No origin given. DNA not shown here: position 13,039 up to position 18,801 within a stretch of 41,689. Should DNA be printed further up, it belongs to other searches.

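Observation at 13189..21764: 8.6-kb two-gene operon encoding giant type-I-anchored surface proteins (1821 + 1032 aa)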

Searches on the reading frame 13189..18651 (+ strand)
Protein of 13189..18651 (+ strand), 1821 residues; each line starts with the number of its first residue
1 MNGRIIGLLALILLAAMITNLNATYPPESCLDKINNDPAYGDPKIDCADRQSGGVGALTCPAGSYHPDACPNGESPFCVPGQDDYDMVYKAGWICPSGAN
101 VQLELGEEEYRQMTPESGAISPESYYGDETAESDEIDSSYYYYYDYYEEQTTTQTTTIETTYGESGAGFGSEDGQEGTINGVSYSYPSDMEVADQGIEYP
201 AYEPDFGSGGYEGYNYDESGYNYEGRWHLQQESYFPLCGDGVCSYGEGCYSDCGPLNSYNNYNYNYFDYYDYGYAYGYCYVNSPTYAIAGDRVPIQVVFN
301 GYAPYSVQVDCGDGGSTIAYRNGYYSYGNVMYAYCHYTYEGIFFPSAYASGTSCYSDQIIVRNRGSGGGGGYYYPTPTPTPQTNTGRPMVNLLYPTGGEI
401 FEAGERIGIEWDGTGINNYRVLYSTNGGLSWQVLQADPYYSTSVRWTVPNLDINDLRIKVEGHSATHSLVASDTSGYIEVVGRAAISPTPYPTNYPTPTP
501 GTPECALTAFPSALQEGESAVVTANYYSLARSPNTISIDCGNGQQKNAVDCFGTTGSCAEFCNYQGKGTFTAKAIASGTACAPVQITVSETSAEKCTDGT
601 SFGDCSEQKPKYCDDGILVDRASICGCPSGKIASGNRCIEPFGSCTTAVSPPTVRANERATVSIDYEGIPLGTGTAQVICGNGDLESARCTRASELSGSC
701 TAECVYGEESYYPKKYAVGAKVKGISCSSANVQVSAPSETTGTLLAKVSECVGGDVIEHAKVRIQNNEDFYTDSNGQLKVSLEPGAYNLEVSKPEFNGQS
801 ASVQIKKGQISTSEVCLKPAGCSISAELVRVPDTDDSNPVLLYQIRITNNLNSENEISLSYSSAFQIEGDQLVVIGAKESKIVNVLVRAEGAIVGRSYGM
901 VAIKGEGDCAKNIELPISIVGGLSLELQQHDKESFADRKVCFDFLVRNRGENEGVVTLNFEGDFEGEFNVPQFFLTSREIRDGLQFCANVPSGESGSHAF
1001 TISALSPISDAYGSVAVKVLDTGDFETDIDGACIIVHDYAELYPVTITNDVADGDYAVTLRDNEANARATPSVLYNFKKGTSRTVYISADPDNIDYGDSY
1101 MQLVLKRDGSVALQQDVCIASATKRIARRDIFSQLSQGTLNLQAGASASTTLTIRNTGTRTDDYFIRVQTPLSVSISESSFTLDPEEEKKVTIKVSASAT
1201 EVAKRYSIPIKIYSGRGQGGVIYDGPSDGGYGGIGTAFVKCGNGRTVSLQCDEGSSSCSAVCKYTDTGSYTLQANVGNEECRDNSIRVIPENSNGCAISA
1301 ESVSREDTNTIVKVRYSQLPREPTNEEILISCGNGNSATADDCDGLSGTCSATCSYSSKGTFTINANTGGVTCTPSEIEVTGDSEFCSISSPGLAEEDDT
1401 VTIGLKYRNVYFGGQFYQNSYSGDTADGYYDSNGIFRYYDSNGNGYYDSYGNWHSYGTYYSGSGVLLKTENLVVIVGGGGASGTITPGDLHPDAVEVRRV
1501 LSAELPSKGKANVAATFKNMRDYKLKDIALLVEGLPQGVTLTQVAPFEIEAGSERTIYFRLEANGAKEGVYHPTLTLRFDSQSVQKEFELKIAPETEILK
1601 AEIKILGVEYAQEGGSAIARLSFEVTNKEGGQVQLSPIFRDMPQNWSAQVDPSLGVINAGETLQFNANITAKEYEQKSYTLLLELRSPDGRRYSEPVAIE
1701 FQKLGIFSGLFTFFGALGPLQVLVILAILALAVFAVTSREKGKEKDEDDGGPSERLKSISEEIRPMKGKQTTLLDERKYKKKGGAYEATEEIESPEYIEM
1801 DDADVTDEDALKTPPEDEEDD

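Call 6: search_protein_families(library=pfam, proteins=[window:13189-18651:+], max_evalue=1)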
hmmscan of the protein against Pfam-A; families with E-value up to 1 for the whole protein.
window:13189-18651:+ (1821 aa): 12 families
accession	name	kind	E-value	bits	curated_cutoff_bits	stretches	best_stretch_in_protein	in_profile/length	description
PF11614.14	FixG_C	-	2.3e-10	41.1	25.6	1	1151-1212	36-99/119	IG-like fold at C-terminal of FixG, putative oxidoreductase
PF13620.12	CarboxypepD_reg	-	6.5e-08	33.3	32.3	1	754-814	11-78/82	Carboxypeptidase regulatory-like domain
PF22544.2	HYDIN_VesB_CFA65-like_Ig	-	2.7e-07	31.2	25.5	1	1142-1199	15-74/100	HYDIN/CFA65/VesB-like, Ig-like domain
PF22067.2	Cep192_D3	-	3.2e-06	27.6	27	1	1132-1200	3-72/99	Cep192 domain 3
PF10633.15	NPCBM_assoc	-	0.00043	20.9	24.4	0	1623-1671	11-60/78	NPCBM-associated, NEW3 domain of alpha-galactosidase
PF13715.12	CarbopepD_reg_2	-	0.00043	20.7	32.2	1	753-818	10-77/88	CarboxypepD_reg-like domain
PF17766.7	fn3_6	-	0.01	16.4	26.4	1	1145-1201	16-74/99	Fibronectin type-III domain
PF19469.4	DUF6006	-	0.011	15.7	26.3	1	1093-1170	42-117/140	Family of unknown function (DUF6006)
PF16729.10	DUF5067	-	0.019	15.4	27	0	805-867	25-74/126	Domain of unknown function (DUF5067)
PF12733.13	Cadherin-like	-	0.048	14.6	24.2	1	1143-1210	32-86/89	Cadherin-like beta sandwich domain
PF08308.17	PEGA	-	0.057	13.8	20.8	0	779-811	28-61/71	PEGA domain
PF07760.16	DUF1616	-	0.19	11.3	31.6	0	1141-1200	204-262/307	Protein of unknown function (DUF1616)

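Call 7: search_protein_families(library=ncbifam, proteins=[window:13189-18651:+], max_evalue=1)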
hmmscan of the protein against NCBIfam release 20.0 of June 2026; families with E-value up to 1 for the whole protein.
window:13189-18651:+ (1821 aa): 5 families
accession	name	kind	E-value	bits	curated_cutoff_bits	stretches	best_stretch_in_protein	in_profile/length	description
NF041740.1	choice_anch_T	equivalog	0.00048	19.4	70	1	1137-1216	152-241/259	choice-of-anchor T family protein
NF012200.0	choice_anch_D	domain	0.005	17.3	45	1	1141-1202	28-94/108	choice-of-anchor D domain-containing protein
NF046073.1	UpsA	equivalog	0.0073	16.4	130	0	1095-1175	52-125/136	pilin subunit UpsA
NF058578.1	CPR_pilus_PamR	equivalog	0.052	12.4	300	0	293-317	170-194/297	pilus system RbmA-like protein PamR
TIGR02745.1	ccoG_rdxA_fixG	equivalog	0.21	10.5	316.7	0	1146-1217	346-420/435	cytochrome c oxidase accessory protein CcoG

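Call 11: find_homologous_proteins(query=window:13189-18651:+, max_evalue=0.001)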
Query window:13189-18651:+ (1821 aa): 9 proteins with E <= 0.001 among 8000 candidates.
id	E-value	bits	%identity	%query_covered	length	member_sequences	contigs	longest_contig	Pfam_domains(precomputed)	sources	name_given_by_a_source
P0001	0.0e+0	4186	100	100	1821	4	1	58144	PF11614.15,PF22067.3,PF13620.13,PF22544.3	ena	-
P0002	0.0e+0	2373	59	100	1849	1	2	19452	PF11614.15,PF22067.3,PF13620.13,PF22544.3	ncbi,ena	ncbi:MAG: carboxypeptidase-like regulatory domain-containing protein [Candidatus Micrarchaeota archa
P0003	0.0e+0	1655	52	73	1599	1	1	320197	PF11614.15,PF13620.13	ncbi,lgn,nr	ncbi:carboxypeptidase regulatory-like domain-containing protein [Candidatus Micrarchaeota archaeon]|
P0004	0.0e+0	1638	52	73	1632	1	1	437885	PF11614.15,PF13620.13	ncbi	-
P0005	0.0e+0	1410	52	58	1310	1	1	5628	PF13620.13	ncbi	ncbi:MAG: carboxypeptidase-like regulatory domain-containing protein, partial [Candidatus Micrarchae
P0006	5.4e-136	473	28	69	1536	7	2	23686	PF13715.13,PF13620.13,PF10633.16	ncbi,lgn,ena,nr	ncbi:hypothetical protein COY71_04660 [Candidatus Micrarchaeota archaeon CG_4_10_14_0_8_um_filter_60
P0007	2.4e-123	431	32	42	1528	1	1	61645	PF13715.13,PF08308.18,PF13620.13,PF22544.3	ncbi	ncbi:MAG: carboxypeptidase regulatory-like domain-containing protein [Candidatus Norongarragalinales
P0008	1.1e-16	78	40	4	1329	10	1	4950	PF22073.3,PF00801.27,PF15780.12,PF10342.16,PF21471.4,PF06739.18,PF22544.3,PF18911.7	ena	-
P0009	7.1e-6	42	28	4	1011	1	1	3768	PF17957.8,PF10342.16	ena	-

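Call 14: find_encoding_contigs(protein=P0003, flank=10000, max_places=3)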
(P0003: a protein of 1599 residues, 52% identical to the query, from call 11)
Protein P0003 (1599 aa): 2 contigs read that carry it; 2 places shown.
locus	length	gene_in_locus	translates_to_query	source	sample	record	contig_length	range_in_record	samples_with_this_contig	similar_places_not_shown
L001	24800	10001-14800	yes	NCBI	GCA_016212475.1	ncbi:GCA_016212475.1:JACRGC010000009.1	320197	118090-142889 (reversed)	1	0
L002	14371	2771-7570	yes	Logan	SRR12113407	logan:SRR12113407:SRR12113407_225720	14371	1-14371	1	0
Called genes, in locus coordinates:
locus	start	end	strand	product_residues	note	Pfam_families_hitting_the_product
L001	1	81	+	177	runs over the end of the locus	-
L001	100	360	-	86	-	-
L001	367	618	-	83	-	-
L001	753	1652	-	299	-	PF00294:PfkB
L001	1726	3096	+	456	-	PF01212:Beta_elim_lyase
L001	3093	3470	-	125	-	PF01850:PIN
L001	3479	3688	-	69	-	-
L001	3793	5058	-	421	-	PF00753:Lactamase_B (weak), PF12706:Lactamase_B_2 (weak), PF16661:Lactamase_B_6, PF23023:Anti-Pycsar_Apyc1 (weak), PF10996:Beta-Casp, PF07521:RMMBL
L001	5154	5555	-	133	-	-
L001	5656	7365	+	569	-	PF00528:BPD_transp_1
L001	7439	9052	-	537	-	PF01850:PIN (weak), PF00437:T2SSE (weak), PF13191:AAA_16 (weak), PF20720:nSTAND3 (weak)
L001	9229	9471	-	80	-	-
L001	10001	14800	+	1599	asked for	PF13620:CarboxypepD_reg (weak), PF11614:FixG_C (faint)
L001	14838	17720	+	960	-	PF22067:Cep192_D3 (faint)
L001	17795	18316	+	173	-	PF22769:DCD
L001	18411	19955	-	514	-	PF01368:DHH, PF21763:DHH_CID, PF02272:DHHA1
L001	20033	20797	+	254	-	PF01145:Band_7, PF13421:Band_7_1 (weak)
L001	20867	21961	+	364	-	PF00571:CBS (faint)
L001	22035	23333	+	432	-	-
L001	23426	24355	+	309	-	PF01087:GalP_UDP_transf (weak), PF16268:DUF4921 (weak), PF16285:DUF4931_N, PF02744:GalP_UDP_tr_C (weak), PF11969:DcpS_C (weak), PF01230:HIT (weak)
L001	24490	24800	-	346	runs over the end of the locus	-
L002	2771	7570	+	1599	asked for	PF13620:CarboxypepD_reg (weak), PF11614:FixG_C (faint)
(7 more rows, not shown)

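Call 15: find_encoding_contigs(protein=P0004, flank=10000, max_places=3)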
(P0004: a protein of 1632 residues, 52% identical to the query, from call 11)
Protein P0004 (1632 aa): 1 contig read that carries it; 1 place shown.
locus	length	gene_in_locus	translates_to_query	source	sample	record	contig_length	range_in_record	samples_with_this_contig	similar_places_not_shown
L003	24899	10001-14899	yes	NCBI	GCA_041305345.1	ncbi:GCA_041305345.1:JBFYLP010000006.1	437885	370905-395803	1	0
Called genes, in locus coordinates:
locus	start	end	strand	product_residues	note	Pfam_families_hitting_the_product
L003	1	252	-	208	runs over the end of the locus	-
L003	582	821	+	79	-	-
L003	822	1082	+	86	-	-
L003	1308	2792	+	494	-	PF00391:PEP-utilizers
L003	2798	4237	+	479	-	PF00391:PEP-utilizers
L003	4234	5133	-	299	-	PF00294:PfkB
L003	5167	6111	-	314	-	PF10996:Beta-Casp, PF07521:RMMBL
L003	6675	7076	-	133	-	-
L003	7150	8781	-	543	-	PF01850:PIN (weak), PF00437:T2SSE, PF13191:AAA_16 (weak), PF20720:nSTAND3 (weak)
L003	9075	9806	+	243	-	-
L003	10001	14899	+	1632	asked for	PF11614:FixG_C (faint), PF13620:CarboxypepD_reg (weak)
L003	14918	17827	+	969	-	PF11614:FixG_C (faint), PF23619:Ig_VWA7 (faint), PF22067:Cep192_D3 (faint)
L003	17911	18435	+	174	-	PF22769:DCD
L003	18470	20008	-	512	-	PF01368:DHH, PF21763:DHH_CID, PF02272:DHHA1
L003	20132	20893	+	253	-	PF01145:Band_7, PF13421:Band_7_1 (weak)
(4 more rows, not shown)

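Call 16: find_encoding_contigs(protein=P0006, flank=10000, max_places=2)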
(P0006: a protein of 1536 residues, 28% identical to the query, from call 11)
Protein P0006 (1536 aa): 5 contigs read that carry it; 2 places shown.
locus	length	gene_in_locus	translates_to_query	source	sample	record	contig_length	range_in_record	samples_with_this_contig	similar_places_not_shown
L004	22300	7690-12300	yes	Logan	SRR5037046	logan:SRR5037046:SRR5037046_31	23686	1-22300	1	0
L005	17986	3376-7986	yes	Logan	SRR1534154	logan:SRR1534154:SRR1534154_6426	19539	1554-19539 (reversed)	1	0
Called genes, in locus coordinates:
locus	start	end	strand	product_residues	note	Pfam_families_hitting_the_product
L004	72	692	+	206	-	-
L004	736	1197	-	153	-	PF08536:Whirly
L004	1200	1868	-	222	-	-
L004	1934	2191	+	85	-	PF01247:Ribosomal_L35Ae, PF01782:RimM (faint)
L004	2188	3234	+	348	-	PF02005:TRM, PF13649:Methyltransf_25 (weak)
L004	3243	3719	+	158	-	PF01928:CYTH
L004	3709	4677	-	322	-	PF08271:Zn_Ribbon_TF, PF00382:TFIIB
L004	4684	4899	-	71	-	-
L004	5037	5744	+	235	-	-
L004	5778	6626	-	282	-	PF23023:Anti-Pycsar_Apyc1, PF00753:Lactamase_B, PF12706:Lactamase_B_2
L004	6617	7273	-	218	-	PF01351:RNase_HII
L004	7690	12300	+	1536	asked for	PF13620:CarboxypepD_reg, PF13715:CarbopepD_reg_2 (weak), PF13620:CarboxypepD_reg (weak), PF10633:NPCBM_assoc (faint)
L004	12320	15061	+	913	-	PF10633:NPCBM_assoc (faint), PF23619:Ig_VWA7 (faint), PF07705:CARDB (faint), PF22067:Cep192_D3 (faint), PF11614:FixG_C (faint), PF22544:HYDIN_VesB_CFA65-like_Ig (faint)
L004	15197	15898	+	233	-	PF06745:ATPase, PF13481:AAA_25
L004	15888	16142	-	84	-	PF13280:WYL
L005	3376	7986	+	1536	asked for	PF13620:CarboxypepD_reg, PF13715:CarbopepD_reg_2 (weak), PF13620:CarboxypepD_reg (weak), PF10633:NPCBM_assoc (faint)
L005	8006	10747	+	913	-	PF10633:NPCBM_assoc (faint), PF23619:Ig_VWA7 (faint), PF07705:CARDB (faint), PF22067:Cep192_D3 (faint), PF11614:FixG_C (faint), PF22544:HYDIN_VesB_CFA65-like_Ig (faint)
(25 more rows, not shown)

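Call 17: find_encoding_contigs(protein=P0007, flank=10000, max_places=2)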
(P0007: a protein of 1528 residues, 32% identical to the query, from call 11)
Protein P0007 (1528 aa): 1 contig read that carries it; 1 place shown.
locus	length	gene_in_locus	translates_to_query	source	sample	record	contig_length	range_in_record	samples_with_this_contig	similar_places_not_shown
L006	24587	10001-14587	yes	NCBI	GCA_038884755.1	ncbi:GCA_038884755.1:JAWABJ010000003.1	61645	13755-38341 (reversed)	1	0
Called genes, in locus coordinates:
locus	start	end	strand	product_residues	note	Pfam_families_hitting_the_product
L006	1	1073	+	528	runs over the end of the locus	PF10633:NPCBM_assoc (faint)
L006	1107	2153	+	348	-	-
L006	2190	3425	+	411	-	-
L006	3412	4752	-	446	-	PF01368:DHH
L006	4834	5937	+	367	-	PF02005:TRM, PF02475:TRM5-TYW2_MTfase (weak)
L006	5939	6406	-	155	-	-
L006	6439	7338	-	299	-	PF08271:Zn_Ribbon_TF, PF00382:TFIIB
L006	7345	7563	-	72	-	-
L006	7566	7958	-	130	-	PF01201:Ribosomal_S8e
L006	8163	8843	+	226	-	-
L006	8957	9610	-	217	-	PF01351:RNase_HII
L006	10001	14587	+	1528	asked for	PF08308:PEGA (faint), PF13620:CarboxypepD_reg, PF13715:CarbopepD_reg_2 (faint), PF22544:HYDIN_VesB_CFA65-like_Ig (faint)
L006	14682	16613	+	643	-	-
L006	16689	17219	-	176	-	-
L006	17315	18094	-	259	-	-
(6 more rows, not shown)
